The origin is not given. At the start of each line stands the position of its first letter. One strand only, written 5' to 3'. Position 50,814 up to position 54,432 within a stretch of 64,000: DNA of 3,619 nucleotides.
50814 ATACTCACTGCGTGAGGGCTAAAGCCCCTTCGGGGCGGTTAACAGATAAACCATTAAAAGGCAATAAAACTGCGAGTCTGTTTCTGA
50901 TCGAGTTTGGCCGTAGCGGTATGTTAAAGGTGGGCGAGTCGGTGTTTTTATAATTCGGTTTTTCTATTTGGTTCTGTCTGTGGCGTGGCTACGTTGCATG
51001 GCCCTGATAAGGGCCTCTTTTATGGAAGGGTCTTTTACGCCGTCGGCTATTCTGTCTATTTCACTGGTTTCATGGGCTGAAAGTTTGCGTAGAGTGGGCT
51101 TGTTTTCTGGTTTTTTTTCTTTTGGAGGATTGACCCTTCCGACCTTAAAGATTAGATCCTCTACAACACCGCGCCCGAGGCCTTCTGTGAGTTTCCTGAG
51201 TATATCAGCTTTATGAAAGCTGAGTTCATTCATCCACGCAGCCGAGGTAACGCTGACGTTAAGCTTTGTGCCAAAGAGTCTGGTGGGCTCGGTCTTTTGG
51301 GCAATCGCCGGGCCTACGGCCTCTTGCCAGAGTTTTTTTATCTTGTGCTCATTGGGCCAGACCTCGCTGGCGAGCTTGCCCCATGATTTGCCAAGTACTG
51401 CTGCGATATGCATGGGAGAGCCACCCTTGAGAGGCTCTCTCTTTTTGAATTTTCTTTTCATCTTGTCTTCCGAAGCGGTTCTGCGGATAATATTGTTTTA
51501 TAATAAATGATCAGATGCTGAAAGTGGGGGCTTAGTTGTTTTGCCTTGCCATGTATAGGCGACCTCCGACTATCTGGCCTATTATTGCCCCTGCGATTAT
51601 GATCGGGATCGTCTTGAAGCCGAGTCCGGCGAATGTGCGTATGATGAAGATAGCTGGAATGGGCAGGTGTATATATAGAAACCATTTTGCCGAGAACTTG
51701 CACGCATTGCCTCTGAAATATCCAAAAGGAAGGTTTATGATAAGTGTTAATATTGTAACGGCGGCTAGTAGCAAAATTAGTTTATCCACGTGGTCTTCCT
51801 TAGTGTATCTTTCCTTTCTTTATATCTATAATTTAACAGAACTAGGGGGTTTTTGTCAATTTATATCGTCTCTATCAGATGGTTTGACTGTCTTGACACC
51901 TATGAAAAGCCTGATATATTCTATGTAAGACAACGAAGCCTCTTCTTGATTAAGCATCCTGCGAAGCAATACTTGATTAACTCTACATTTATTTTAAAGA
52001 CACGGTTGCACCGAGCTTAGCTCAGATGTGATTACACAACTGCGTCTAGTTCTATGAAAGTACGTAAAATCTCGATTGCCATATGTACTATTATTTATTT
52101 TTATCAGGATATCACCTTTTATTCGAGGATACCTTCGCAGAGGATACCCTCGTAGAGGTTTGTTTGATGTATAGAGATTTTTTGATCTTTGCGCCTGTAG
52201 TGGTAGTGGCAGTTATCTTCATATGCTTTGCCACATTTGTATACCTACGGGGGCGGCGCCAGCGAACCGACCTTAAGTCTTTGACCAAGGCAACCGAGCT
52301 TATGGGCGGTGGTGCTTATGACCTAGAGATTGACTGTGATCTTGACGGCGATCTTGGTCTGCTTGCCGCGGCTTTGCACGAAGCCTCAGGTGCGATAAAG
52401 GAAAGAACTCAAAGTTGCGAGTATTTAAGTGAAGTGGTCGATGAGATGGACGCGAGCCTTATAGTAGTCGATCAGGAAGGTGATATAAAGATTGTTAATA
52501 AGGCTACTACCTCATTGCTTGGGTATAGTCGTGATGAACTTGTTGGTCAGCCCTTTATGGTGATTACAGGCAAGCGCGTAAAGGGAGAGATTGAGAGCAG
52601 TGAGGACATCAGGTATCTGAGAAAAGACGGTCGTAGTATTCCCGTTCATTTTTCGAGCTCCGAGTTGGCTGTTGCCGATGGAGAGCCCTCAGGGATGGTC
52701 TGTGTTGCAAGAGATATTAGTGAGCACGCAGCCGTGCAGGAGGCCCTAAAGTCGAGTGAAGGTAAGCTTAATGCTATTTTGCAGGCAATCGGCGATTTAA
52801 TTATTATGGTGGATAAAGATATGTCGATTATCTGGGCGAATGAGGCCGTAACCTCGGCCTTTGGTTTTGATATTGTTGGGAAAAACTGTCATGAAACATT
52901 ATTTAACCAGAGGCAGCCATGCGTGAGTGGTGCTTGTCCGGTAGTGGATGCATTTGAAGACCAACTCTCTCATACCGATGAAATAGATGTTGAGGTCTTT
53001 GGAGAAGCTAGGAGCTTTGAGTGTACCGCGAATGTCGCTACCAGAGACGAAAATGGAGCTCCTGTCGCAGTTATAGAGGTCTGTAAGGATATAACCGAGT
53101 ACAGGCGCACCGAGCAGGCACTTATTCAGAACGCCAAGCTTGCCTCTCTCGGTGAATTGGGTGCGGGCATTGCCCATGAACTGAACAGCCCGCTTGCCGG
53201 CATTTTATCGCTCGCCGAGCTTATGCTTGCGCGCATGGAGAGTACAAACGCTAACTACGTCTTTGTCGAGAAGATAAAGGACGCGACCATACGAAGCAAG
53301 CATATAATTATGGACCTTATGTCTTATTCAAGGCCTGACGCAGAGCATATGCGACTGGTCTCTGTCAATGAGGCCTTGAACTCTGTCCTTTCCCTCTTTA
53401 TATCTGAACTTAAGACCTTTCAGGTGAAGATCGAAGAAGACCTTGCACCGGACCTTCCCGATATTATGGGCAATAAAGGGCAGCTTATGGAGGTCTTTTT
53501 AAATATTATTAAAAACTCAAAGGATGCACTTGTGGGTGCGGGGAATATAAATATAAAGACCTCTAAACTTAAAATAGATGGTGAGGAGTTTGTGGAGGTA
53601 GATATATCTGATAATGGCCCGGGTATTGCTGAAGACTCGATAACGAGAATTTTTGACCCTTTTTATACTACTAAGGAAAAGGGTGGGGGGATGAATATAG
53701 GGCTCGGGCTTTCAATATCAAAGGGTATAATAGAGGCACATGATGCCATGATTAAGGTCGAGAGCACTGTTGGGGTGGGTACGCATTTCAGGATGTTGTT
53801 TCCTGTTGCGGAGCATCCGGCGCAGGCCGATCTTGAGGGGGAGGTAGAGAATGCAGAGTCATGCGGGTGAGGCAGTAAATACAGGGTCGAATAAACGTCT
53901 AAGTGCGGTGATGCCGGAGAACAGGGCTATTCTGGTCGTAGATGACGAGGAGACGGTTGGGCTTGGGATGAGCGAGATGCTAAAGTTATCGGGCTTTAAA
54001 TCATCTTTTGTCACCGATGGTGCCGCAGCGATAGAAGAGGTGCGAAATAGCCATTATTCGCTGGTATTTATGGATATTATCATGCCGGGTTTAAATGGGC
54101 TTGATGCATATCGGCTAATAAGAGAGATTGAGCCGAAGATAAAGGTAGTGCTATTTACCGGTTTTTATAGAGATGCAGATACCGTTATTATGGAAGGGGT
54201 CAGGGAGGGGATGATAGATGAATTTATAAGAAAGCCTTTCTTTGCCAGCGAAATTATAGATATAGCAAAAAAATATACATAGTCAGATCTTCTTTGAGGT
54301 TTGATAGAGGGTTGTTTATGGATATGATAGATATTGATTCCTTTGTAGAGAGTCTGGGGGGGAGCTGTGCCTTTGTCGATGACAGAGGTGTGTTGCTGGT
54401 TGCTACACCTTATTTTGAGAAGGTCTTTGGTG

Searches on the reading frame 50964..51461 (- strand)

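Call 30: search_protein_families(library=pfam, max_evalue=0.00001, proteins=[window:50964-51461:-])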
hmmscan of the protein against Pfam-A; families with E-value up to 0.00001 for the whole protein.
window:50964-51461:- (165 aa): 1 family
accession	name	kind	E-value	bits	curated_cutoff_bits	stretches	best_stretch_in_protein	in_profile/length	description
PF05258.17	DciA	-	3e-14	53.4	24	1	38-105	22-89/89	Dna[CI] antecedent, DciA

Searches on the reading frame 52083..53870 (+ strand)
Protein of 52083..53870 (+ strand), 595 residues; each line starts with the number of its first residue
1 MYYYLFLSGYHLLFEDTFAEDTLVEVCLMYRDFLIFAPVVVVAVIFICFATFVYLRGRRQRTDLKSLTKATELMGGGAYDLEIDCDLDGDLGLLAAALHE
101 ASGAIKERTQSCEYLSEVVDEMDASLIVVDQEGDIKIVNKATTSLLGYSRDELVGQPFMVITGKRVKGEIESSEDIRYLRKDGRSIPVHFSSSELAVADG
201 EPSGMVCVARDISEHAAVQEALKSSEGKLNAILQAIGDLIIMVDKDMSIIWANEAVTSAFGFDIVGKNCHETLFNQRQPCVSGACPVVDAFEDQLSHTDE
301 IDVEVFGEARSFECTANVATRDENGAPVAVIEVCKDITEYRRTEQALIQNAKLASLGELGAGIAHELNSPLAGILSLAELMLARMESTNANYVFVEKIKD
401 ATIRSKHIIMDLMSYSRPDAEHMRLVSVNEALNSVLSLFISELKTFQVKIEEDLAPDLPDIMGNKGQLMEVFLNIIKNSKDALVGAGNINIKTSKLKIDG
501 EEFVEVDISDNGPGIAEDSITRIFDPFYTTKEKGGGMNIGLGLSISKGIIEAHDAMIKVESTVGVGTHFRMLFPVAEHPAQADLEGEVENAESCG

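Call 30: search_protein_families(library=pfam, max_evalue=0.00001, proteins=[window:52083-53870:+])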
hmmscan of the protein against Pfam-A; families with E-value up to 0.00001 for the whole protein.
window:52083-53870:+ (595 aa): 6 families
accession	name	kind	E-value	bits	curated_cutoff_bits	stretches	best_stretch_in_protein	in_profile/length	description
PF02518.31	HATPase_c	-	2.3e-21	76.7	26.4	1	465-576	3-110/111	Histidine kinase-, DNA gyrase B-, and HSP90-like ATPase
PF13426.13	PAS_9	-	5.7e-21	75.2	27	2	126-214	4-103/103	PAS domain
PF00989.32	PAS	-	5.4e-17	62.3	22.6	1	115-212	3-113/113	PAS fold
PF08448.16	PAS_4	-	6e-16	59.1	23.1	1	234-342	2-110/110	PAS fold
PF00512.31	HisKA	-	4.7e-10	39.8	26.9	1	356-421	2-66/66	His Kinase A (phospho-acceptor) domain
PF13188.13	PAS_8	-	6.1e-10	39.1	21.8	0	228-280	2-53/65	PAS domain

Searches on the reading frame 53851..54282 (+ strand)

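Call 30: search_protein_families(library=pfam, max_evalue=0.00001, proteins=[window:53851-54282:+])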
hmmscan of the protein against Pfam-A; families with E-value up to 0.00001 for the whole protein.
window:53851-54282:+ (143 aa): 1 family
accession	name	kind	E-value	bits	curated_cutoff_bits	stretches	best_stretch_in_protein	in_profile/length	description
PF00072.30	Response_reg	-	2.5e-21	76.4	30.2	1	27-138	1-109/111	Response regulator receiver domain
